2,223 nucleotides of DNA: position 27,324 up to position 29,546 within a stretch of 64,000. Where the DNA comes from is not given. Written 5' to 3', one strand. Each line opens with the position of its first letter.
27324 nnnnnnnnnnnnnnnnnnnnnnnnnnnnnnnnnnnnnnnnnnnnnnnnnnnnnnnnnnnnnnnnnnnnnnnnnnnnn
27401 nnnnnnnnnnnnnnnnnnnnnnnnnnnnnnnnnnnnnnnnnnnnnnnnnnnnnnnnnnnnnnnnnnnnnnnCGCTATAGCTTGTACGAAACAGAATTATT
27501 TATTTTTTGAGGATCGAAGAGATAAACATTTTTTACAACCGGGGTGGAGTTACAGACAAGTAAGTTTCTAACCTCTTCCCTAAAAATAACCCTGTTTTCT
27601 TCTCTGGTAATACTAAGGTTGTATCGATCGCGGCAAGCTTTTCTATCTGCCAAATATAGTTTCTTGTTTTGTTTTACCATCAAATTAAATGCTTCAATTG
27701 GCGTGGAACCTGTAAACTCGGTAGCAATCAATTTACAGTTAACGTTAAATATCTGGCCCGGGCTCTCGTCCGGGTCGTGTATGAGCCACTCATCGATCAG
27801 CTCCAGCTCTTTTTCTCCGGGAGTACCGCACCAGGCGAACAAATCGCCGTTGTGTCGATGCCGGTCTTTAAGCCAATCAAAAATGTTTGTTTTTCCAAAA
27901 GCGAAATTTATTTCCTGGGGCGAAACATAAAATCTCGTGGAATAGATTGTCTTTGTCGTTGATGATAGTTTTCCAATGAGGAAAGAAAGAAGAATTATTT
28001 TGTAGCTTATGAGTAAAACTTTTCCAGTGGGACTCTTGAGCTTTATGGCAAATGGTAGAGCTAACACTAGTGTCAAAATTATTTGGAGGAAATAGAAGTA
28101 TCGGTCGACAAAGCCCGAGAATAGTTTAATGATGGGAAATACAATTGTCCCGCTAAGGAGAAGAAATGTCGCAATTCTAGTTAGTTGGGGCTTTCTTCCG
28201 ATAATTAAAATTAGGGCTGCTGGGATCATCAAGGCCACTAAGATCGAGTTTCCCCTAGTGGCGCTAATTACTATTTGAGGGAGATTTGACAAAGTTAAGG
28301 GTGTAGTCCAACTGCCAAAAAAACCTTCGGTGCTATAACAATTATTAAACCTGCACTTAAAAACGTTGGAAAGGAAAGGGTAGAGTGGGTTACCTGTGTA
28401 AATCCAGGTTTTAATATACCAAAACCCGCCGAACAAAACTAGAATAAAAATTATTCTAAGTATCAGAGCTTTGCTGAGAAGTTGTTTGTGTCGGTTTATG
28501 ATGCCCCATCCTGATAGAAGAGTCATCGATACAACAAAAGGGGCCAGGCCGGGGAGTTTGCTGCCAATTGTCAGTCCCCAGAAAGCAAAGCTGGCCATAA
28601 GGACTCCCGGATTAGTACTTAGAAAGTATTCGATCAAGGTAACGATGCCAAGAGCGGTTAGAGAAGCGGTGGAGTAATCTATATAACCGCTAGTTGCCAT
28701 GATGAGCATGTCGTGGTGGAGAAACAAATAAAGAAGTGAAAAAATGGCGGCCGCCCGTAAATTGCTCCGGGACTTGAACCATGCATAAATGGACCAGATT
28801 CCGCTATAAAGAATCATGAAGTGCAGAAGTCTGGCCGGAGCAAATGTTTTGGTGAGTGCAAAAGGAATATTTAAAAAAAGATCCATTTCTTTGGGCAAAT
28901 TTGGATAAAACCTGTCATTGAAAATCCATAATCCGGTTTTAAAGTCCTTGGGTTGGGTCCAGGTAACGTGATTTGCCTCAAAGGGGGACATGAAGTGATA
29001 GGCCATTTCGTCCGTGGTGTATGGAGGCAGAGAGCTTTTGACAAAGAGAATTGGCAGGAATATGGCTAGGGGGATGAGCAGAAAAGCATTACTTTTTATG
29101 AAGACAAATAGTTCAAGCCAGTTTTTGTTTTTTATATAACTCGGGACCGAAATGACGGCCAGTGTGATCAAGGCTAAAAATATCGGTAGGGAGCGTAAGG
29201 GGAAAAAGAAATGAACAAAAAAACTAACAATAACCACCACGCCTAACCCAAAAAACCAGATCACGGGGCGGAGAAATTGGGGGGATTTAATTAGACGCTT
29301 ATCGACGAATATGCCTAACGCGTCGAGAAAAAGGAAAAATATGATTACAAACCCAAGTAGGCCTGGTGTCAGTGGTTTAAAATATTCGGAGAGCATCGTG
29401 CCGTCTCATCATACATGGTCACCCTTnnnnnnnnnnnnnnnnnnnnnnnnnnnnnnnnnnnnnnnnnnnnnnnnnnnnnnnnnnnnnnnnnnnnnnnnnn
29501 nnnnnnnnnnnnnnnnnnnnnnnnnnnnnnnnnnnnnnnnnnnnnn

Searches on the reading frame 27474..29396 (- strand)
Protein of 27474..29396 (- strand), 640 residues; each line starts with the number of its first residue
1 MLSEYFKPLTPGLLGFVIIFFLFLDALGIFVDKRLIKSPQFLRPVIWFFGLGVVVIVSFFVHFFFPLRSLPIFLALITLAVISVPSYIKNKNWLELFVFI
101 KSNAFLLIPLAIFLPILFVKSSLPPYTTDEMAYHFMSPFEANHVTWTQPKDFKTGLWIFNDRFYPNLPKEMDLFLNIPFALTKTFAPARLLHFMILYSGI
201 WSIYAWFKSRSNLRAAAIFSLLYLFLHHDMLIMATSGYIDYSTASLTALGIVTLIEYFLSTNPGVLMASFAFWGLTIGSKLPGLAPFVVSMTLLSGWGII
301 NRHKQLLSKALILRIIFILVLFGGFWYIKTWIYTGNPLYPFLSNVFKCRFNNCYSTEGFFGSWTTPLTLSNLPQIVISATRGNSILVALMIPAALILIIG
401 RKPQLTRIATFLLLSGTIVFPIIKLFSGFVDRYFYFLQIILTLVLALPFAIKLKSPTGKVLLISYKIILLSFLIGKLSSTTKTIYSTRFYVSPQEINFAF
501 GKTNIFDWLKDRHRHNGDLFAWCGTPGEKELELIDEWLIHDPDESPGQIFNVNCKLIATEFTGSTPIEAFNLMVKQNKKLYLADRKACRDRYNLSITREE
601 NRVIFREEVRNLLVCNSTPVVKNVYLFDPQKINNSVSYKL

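Call 3: search_protein_families(library=pfam, proteins=[window:27474-29396:-], max_evalue=0.01)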
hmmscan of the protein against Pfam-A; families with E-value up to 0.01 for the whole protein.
window:27474-29396:- (640 aa): 0 families

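Call 4: search_protein_families(library=ncbifam, proteins=[window:27474-29396:-], max_evalue=0.01)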
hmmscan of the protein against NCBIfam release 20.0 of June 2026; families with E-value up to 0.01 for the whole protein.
window:27474-29396:- (640 aa): 1 family
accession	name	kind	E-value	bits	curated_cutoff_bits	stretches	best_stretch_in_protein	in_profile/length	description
NF047510.1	LIC_10190_fam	subfamily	5e-05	22.2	100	1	16-135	6-125/424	LIC_10190 family membrane protein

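Call 70: predict_structure(alignment_id=A5)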
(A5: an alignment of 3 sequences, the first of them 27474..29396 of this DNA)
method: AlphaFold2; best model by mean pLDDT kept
length: 640 residues; sequences in the alignment: 3
mean_pLDDT: 40.0   pTM: 0.37
mean pLDDT of the five models: 40.0, 39.1, 37.6, 37.5, 33.9
residues with pLDDT >= 90: 0; 70-90: 0; 50-70: 151; < 50: 489
segments of 3 or more residues with pLDDT < 50: 1-95, 112-189, 228-243, 264-266, 274-309, 319-386, 417-439, 475-640
pLDDT, mean of each block of 10 residues (from residue 1): 30 44 43 39 44 45 38 39 39 50 55 43 32 28 25 27 28 30 40 56 61 64 53 38 51 57 50 46 41 41 40 52 38 32 29 26 27 28 46 64 62 53 34 43 54 61 61 41 27 34 36 30 29 30 29 26 36 38 33 29 32 29 29 25
secondary structure, 60 per line:
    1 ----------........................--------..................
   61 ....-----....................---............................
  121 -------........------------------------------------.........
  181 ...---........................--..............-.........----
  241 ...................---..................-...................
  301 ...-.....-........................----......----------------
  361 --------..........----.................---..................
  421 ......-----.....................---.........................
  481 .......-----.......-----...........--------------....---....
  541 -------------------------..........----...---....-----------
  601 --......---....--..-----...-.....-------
elements in order: H11-34 H43-64 H70-89 H93-120 H128-135 H172-183 H187-210 H213-226 H228-236 H241-259 H263-280 H282-303 H305-309 H311-334 H339-344 H369-378 H383-399 H403-426 H432-452 H456-487 H493-499 H505-515 E530-533 H537-540 H566-575 E580-582 H586-589 E603-608 E612-615 E625-627 H629-633

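Call 84: search_protein_families(library=pfam, alignment_id=A6, max_evalue=1)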
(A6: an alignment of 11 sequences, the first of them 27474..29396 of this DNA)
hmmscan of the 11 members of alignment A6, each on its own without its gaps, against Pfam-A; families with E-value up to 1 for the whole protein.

A. member 1, window:27474-29396:- (640 aa): 1 family
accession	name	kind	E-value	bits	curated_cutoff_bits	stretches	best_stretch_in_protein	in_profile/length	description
PF07746.16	LigA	-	0.046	14.3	25.3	1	570-613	6-47/87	Aromatic-ring-opening dioxygenase LigAB, LigA subunit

B. families by the number of members that match (of 11 scanned): 3 families
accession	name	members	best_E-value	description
PF10329.14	DUF2417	1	0.0023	Region of unknown function (DUF2417)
PF07746.16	LigA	1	0.046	Aromatic-ring-opening dioxygenase LigAB, LigA subunit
PF20900.3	PMT_C3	1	0.14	Pasteurella multocida toxin, C3 domain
